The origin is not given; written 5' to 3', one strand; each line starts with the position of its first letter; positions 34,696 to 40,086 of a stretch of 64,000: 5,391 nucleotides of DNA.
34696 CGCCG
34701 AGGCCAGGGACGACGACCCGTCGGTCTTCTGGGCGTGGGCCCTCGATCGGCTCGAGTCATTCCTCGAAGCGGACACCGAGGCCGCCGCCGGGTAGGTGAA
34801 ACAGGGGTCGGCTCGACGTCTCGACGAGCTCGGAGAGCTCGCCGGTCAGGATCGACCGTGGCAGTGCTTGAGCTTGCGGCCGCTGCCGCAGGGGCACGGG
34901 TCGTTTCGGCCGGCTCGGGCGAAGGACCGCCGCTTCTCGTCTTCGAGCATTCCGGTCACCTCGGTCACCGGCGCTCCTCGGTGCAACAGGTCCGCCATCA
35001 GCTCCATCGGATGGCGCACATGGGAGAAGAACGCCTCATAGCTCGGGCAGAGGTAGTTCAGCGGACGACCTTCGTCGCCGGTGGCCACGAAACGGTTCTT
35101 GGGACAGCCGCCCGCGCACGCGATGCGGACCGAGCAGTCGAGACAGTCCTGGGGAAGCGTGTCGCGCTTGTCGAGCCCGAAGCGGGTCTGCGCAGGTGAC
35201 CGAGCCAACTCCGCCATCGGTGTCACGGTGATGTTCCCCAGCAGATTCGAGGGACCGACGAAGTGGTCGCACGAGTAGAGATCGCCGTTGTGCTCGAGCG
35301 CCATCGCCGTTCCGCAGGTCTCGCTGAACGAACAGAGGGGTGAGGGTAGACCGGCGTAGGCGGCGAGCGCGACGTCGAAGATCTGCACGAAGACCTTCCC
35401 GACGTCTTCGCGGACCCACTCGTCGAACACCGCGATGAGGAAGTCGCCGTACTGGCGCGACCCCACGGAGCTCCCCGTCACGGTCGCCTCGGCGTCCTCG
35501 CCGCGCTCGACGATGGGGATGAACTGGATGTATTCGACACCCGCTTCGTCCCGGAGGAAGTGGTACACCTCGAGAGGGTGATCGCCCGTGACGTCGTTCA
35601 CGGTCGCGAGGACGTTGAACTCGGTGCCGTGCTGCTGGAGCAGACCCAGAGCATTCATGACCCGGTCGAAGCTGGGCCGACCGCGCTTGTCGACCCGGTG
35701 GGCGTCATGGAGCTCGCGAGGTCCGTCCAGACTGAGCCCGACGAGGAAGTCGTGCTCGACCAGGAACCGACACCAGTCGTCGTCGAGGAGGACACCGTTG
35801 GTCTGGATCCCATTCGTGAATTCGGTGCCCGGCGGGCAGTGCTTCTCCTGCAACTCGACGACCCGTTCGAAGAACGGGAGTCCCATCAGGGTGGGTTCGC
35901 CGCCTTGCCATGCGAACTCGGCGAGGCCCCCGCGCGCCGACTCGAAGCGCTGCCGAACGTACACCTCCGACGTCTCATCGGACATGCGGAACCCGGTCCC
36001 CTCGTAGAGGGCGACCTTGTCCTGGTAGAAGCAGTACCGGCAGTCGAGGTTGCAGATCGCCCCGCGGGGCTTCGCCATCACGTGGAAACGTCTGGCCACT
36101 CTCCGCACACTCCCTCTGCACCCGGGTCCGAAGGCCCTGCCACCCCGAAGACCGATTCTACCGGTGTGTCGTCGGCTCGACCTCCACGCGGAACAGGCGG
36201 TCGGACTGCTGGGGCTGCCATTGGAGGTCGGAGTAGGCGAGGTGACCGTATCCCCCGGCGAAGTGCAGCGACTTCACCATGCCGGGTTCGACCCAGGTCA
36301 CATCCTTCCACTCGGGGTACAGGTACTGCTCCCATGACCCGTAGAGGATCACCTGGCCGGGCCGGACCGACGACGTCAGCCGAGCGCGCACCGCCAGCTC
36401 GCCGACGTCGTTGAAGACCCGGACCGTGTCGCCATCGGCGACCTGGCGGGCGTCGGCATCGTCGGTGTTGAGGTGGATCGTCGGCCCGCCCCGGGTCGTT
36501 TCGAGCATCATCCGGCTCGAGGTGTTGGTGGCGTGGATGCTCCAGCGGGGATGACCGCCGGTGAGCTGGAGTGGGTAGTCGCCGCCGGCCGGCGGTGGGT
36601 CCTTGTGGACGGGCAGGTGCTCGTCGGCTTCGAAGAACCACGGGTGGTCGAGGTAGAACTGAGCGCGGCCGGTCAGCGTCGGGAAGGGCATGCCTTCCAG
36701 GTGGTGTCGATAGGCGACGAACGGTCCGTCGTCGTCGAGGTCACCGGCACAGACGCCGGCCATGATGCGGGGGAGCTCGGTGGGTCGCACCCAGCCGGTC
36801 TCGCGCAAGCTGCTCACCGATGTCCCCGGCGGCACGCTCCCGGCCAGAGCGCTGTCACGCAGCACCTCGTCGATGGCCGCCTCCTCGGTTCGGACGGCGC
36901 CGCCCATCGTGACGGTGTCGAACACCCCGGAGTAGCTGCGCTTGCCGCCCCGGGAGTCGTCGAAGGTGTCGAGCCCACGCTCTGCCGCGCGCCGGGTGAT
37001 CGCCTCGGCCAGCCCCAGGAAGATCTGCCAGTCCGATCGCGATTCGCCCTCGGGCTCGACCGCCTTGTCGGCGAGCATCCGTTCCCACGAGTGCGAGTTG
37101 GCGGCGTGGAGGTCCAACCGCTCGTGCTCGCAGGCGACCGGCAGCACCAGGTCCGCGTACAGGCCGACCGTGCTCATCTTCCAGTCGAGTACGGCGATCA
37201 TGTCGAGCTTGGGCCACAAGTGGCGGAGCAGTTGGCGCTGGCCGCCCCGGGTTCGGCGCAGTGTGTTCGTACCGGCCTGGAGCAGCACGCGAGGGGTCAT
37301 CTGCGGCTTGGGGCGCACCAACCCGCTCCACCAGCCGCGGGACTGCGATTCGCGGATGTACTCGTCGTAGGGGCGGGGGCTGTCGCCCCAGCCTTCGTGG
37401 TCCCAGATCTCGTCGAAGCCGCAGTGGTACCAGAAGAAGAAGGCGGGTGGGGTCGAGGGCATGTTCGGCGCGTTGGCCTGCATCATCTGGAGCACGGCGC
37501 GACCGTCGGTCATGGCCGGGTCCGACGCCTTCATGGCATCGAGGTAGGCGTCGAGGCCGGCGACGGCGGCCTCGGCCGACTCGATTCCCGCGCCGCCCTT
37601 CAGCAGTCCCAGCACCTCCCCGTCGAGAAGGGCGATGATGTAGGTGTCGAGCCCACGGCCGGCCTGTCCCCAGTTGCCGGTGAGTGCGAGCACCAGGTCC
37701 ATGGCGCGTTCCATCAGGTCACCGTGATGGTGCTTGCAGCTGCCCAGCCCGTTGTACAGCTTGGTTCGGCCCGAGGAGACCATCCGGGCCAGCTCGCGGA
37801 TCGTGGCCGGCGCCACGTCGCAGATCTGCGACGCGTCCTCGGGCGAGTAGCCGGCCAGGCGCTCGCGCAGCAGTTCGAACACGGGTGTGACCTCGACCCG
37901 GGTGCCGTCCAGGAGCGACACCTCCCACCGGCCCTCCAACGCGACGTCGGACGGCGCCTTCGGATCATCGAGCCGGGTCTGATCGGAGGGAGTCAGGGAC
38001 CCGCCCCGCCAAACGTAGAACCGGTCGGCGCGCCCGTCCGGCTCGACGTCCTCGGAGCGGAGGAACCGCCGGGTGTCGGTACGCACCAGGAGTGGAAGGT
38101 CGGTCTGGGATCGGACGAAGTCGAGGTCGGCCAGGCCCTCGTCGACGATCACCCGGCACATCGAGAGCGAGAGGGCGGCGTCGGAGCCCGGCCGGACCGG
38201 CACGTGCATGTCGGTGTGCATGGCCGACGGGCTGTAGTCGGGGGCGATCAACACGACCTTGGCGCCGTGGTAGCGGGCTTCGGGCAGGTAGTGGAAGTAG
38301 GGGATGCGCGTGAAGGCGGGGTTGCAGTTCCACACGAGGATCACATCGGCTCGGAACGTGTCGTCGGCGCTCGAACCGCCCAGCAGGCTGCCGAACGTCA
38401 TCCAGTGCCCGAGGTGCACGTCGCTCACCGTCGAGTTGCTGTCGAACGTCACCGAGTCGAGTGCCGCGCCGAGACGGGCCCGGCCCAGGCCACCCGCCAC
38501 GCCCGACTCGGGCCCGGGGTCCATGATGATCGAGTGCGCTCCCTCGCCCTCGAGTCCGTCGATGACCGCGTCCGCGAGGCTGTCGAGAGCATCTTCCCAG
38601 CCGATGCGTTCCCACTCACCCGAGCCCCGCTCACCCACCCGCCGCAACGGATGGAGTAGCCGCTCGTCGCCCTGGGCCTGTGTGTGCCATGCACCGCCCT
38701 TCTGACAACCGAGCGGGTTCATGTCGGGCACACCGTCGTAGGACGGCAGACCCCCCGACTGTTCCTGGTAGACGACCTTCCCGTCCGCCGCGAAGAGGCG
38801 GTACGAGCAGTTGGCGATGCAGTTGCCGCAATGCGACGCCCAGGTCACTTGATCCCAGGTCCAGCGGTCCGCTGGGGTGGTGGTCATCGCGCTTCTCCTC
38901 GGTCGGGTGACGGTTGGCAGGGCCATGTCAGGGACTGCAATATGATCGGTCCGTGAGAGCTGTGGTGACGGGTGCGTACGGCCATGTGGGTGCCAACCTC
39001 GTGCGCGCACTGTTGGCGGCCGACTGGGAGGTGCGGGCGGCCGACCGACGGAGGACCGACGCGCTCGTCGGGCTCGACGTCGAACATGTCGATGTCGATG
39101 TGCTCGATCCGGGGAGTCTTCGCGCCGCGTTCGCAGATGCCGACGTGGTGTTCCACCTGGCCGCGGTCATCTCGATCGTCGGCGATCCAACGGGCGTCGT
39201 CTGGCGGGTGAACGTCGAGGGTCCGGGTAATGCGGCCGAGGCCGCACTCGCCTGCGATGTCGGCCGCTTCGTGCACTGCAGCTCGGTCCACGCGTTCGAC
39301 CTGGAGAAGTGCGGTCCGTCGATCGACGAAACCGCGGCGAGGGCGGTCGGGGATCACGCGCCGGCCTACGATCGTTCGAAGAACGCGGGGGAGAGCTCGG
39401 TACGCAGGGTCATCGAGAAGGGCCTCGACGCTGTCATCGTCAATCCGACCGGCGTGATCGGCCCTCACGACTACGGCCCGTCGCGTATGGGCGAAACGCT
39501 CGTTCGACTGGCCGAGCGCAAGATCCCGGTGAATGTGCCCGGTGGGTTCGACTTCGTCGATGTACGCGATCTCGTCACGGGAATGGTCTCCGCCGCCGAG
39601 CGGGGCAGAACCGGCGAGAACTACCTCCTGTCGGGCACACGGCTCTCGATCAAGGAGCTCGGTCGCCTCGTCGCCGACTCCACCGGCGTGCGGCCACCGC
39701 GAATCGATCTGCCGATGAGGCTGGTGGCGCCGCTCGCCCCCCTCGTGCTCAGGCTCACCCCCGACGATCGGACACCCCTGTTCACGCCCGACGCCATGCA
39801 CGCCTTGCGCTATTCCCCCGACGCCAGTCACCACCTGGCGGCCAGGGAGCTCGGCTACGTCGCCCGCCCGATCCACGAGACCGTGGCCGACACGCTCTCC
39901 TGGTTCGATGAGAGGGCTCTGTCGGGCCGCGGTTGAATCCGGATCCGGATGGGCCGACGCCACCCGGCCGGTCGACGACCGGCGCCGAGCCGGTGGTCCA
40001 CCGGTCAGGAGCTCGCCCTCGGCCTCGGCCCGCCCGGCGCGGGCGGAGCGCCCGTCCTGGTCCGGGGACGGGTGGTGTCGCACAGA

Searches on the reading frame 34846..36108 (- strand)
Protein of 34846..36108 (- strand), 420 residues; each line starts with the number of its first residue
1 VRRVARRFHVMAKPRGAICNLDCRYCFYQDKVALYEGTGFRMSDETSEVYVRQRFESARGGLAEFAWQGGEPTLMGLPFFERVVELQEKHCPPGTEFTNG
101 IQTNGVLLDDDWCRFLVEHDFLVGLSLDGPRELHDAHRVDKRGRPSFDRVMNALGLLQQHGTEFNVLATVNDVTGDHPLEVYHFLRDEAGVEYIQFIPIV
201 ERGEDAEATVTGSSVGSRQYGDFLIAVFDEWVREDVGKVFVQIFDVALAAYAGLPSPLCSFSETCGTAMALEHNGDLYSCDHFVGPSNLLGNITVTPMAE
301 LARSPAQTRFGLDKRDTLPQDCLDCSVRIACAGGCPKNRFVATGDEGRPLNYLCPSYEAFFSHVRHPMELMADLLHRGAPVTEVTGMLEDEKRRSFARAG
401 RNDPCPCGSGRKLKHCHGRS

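Call 4: search_protein_families(library=pfam, proteins=[window:34846-36108:-])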
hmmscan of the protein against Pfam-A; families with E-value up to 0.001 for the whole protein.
window:34846-36108:- (420 aa): 3 families
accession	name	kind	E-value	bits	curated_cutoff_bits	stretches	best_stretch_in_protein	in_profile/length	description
PF04055.27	Radical_SAM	-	3.3e-17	63.6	29.5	1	17-185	5-166/166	Radical SAM superfamily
PF02810.21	SEC-C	-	5.6e-10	39.3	20.4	1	401-419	1-19/19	SEC-C motif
PF13186.11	SPASM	-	4e-07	30.7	21.5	1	266-325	5-66/67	Iron-sulfur cluster-binding domain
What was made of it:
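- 34846..36108 (-): radical-SAM/SPASM anaerobic sulfatase maturase-type enzyme with a C-terminal SEC-C motif; recurs beside related operons. Pfam hits are in call 4.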

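Call 21: search_protein_families(library=ncbifam, proteins=[window:34846-36108:-], max_evalue=0.001)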
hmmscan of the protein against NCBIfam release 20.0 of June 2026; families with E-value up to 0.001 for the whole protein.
window:34846-36108:- (420 aa): 59 families (the best 25 are shown)
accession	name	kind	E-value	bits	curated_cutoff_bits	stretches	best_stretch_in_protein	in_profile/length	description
TIGR03942.1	sulfatase_rSAM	equivalog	7.8e-138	459.5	349.45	1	9-373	1-362/363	anaerobic sulfatase maturase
NF010308.0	PRK13745.1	equivalog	4.5e-118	394.8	484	1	4-392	9-409/412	anaerobic sulfatase-maturation protein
NF010321.0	PRK13758.1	equivalog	2.7e-66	224.2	441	1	10-363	6-357/370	anaerobic sulfatase-maturase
NF041298.1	rSAM_mat_DynA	equivalog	6.8e-65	219.4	450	1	13-367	6-352/356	dynobactin maturation radical SAM/SPASM protein DynA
NF041300.1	rSAM_mat_DarW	exception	5.1e-47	160.6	650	1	6-369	39-399/415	radical SAM/SPASM peptide maturase DarW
NF041707.1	rSAM_YhhB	equivalog_domain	2.7e-41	141.7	445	1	19-366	12-363/369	cyclophane-forming radical SAM/SPASM peptide maturase YhhB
TIGR04269.1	SAM_SPASM_FxsB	subfamily_domain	6.1e-41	140.7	370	1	18-361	11-358/363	FxsB family cyclophane-forming radical SAM/SPASM peptide maturase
NF038005.1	rSAM_mat_DarE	equivalog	2.1e-39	135.5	650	1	17-342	82-407/432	darobactin maturation radical SAM/SPASM protein DarE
TIGR04261.1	rSAM_GlyRichRpt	subfamily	4.6e-36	124.6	310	1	17-341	5-333/363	cyclophane-forming radical SAM/SPASM peptide maturase GrrM/OscB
NF041718.1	rSAM_phane_AMC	equivalog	2.5e-35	122.2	425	1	5-197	2-186/362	cyclophane-forming radical SAM peptide maturase AmcB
TIGR04083.1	rSAM_pep_methan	hypoth_equivalog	5.7e-35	120.9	300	1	9-369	1-344/376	TIGR04083 family peptide-modifying radical SAM enzyme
NF047865.1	rSAM_PapB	equivalog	4.8e-30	104.9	340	1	19-347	13-328/330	PapB family radical SAM/SPASM ranthipeptide maturase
TIGR03906.1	quino_hemo_SAM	equivalog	3.5e-29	101.8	453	1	18-354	103-433/467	quinohemoprotein amine dehydrogenase maturation protein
TIGR04064.1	rSAM_nif11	equivalog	2.2e-27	95.9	518.7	1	19-355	88-420/459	nif11-like peptide radical SAM maturase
TIGR04496.1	rSAM_XyeB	equivalog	5.1e-27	94.5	450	1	18-363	13-364/385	cyclophane-forming radical SAM/SPASM peptide maturase XyeB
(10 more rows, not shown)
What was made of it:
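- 34846..36108 (-): TIGR03942 scores 459 bits against a cut-off of 349 (call 21).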

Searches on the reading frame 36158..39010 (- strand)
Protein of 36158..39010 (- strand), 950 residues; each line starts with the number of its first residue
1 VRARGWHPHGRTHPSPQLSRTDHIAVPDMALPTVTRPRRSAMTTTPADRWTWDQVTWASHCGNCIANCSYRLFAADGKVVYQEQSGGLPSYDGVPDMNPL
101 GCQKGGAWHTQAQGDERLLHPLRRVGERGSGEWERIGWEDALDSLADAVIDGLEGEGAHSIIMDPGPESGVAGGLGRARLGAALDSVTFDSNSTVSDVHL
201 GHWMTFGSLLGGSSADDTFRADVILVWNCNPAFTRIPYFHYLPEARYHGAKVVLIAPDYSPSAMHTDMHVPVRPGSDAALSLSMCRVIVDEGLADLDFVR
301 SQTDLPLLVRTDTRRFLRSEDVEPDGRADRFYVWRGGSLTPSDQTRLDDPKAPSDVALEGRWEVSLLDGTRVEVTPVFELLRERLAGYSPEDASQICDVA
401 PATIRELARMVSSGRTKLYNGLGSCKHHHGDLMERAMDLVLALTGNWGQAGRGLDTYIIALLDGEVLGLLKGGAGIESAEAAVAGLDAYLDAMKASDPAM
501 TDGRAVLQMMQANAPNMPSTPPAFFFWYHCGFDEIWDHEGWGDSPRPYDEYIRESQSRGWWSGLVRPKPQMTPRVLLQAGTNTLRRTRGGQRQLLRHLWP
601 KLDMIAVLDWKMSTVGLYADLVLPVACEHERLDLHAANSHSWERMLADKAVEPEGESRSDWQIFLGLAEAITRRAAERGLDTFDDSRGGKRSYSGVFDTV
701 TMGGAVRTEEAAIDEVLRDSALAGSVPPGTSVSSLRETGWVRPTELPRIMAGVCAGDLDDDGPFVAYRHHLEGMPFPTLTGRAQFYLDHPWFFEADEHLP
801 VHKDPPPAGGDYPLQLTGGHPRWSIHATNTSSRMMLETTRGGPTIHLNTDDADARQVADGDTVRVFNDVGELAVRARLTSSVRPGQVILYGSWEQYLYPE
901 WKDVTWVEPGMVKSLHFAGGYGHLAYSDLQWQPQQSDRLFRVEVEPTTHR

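Call 5: search_protein_families(library=pfam, proteins=[window:36158-39010:-])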
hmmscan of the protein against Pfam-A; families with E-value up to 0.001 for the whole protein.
window:36158-39010:- (950 aa): 2 families
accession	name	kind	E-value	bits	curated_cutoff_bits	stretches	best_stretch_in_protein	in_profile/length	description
PF00384.28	Molybdopterin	-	7.5e-28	98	24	1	117-669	1-352/353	Molybdopterin oxidoreductase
PF01568.27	Molydop_binding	-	1.3e-16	61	26.8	1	814-895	1-82/110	Molydopterin dinucleotide binding domain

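Call 21: search_protein_families(library=ncbifam, proteins=[window:36158-38887:-], max_evalue=0.001)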
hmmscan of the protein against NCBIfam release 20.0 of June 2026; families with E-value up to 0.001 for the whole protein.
window:36158-38887:- (909 aa): 24 families
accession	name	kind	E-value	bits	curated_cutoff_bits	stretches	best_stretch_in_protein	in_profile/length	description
TIGR03479.1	DMSO_red_II_alp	subfamily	1e-237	791.5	984.75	1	8-904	51-913/913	molybdopterin-dependent oxidoreductase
NF042978.1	EthbenzDh_ebdA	equivalog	1e-200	668.9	2000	1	7-903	70-974/977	ethylbenzene dehydrogenase subunit alpha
TIGR01580.1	narG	equivalog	1.4e-56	191.9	1084.15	4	155-293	221-372/1235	nitrate reductase subunit alpha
TIGR02166.1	dmsA_ynfE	subfamily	2.4e-54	184.7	777.7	4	12-258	42-295/794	DMSO/selenate family reductase complex A subunit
TIGR01591.1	Fdh-alpha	equivalog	9.6e-45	152.8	666.25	4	20-262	3-238/672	formate dehydrogenase subunit alpha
NF011566.1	PRK14990.1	exception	5.5e-44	150.3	1600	2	12-258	56-315/814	dimethylsulfoxide reductase subunit A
NF041885.1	selenate_YnfE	exception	3.1e-40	137.8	1675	2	10-258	44-302/805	selenate/tellurate reductase subunit YnfE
TIGR00509.1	bisC_fam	subfamily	1.1e-39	136.3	1017.55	4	747-862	605-718/772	molybdopterin guanine dinucleotide-containing S/N-oxide reductase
NF041884.1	selenate_YnfF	exception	5.2e-38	130.5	1650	2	10-258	41-295/798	selenate/tellurate reductase subunit YnfF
NF012032.0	PRK15488.1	equivalog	2.4e-34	118.4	694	2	17-260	45-279/759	thiosulfate reductase PhsA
NF011682.0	PRK15102.1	equivalog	6.9e-30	103.8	909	3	534-634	473-572/829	trimethylamine-N-oxide reductase TorA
NF047855.1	AssmNtatRedNasC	equivalog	1.6e-26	92.8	1100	1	16-263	21-264/708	assimilatory nitrate reductase catalytic subunit NasC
TIGR02164.1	torA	equivalog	5.3e-26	91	1465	3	747-852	656-760/824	trimethylamine-N-oxide reductase TorA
NF041513.1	formate_DH_Act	exception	3.5e-22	78.1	1400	2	12-272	40-305/1067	formate dehydrogenase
TIGR01553.1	formate-DH-alph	equivalog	7.1e-22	77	814.2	2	179-271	221-313/1009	formate dehydrogenase-N subunit alpha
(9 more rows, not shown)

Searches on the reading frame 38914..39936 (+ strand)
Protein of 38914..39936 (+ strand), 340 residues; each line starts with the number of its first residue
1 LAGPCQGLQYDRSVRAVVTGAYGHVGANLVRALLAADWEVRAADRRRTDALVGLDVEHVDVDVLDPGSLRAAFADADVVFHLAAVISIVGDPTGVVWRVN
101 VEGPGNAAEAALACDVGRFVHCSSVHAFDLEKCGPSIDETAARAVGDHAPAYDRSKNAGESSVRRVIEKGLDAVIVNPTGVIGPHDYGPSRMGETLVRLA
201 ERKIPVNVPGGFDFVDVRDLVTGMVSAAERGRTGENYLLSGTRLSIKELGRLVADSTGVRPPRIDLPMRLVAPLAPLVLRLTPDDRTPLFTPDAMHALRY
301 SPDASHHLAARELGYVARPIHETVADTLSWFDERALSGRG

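Call 5: search_protein_families(library=pfam, proteins=[window:38914-39936:+])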
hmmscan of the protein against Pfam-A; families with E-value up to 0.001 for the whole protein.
window:38914-39936:+ (340 aa): 8 families
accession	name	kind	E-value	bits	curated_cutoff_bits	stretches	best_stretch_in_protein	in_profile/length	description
PF01370.27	Epimerase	-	2.4e-34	119.2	20.9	1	17-237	2-237/240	NAD dependent epimerase/dehydratase family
PF01073.25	3Beta_HSD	-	9.9e-21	74.4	22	1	17-199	1-199/280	3-beta hydroxysteroid dehydrogenase/isomerase family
PF07993.18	NAD_binding_4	-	1e-13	51.5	20.1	1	64-188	77-214/258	Male sterility protein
PF13460.12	NAD_binding_10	-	1.2e-13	51.8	27.2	1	20-181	1-146/184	NAD(P)H-binding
PF04321.23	RmlD_sub_bind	-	9.6e-13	48.3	27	1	16-208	3-175/287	RmlD substrate binding domain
PF16363.11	GDP_Man_Dehyd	-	1.2e-10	41.8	27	1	18-253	2-262/332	GDP-mannose 4,6 dehydratase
PF05368.20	NmrA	-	4.3e-08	33.5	27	1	17-123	6-106/298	NmrA-like family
PF02719.21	Polysacc_synt_2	-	2.5e-05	24.1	20.2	1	55-125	55-129/293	Polysaccharide biosynthesis protein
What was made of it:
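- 38914..39936 (+): NAD-dependent SDR, 3-beta-HSD / HpnA / SdmB-like, divergent from alpha-3. PF01370 and PF01073 (call 5).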

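Call 82: search_protein_families(library=ncbifam, proteins=[window:38914-39936:+], max_evalue=0.00001)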
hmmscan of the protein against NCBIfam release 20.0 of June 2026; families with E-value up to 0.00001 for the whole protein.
window:38914-39936:+ (340 aa): 13 families
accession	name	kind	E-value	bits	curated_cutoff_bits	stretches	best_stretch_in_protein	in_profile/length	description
TIGR03466.1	HpnA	hypoth_equivalog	2.3e-65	220.6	367.65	1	15-334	2-324/327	hopanoid-associated sugar epimerase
NF052578.1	StrlDmthSdmBMthl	equivalog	2.1e-60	205.2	600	1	16-336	3-327/328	sterol demethylase protein SdmB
NF042423.1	oxyalk_red_Shew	equivalog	2.2e-17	63.1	580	1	14-186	9-179/331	2-alkyl-3-oxoalkanoate reductase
NF042422.1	oxyalk_red_OleD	equivalog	6.5e-14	52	580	1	15-186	2-173/329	2-alkyl-3-oxoalkanoate reductase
TIGR01214.1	rmlD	equivalog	5.8e-12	45.3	224.05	1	16-208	2-175/285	dTDP-4-dehydrorhamnose reductase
TIGR01746.1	Thioester-redct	subfamily_domain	1e-11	44.7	213.35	1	74-205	87-219/371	thioester reductase domain-containing protein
TIGR04180.1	EDH_00030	hypoth_equivalog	1.1e-11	44.3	475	1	17-259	2-258/297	NAD-dependent 4,6-dehydratase LegB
NF058621.1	DiazavRedAvaA7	equivalog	2.7e-10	40.4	400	1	15-234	2-225/304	3-diazoavenalumate denitrifying reductase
NF004520.0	PRK05865.1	equivalog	3.4e-09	35.1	1509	1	15-138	2-106/854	sugar epimerase family protein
TIGR01181.1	dTDP_gluc_dehyt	equivalog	6.8e-09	35.2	365.1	1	16-333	2-313/321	dTDP-glucose 4,6-dehydratase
NF041293.1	G6PDh_Azf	equivalog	2.3e-08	33.8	400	1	17-129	6-120/252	NAD-dependent glucose-6-phosphate dehydrogenase Azf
NF043036.1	ErythonDh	equivalog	2.5e-07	30.2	325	1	15-130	2-131/321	D-erythronate dehydrogenase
NF038078.1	NRPS_MxcG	equivalog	7.3e-07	26.8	2300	1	74-208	1168-1301/1442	myxochelin non-ribosomal peptide synthetase MxcG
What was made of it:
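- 38914..39936 (+): Both are below cut-off (call 82).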
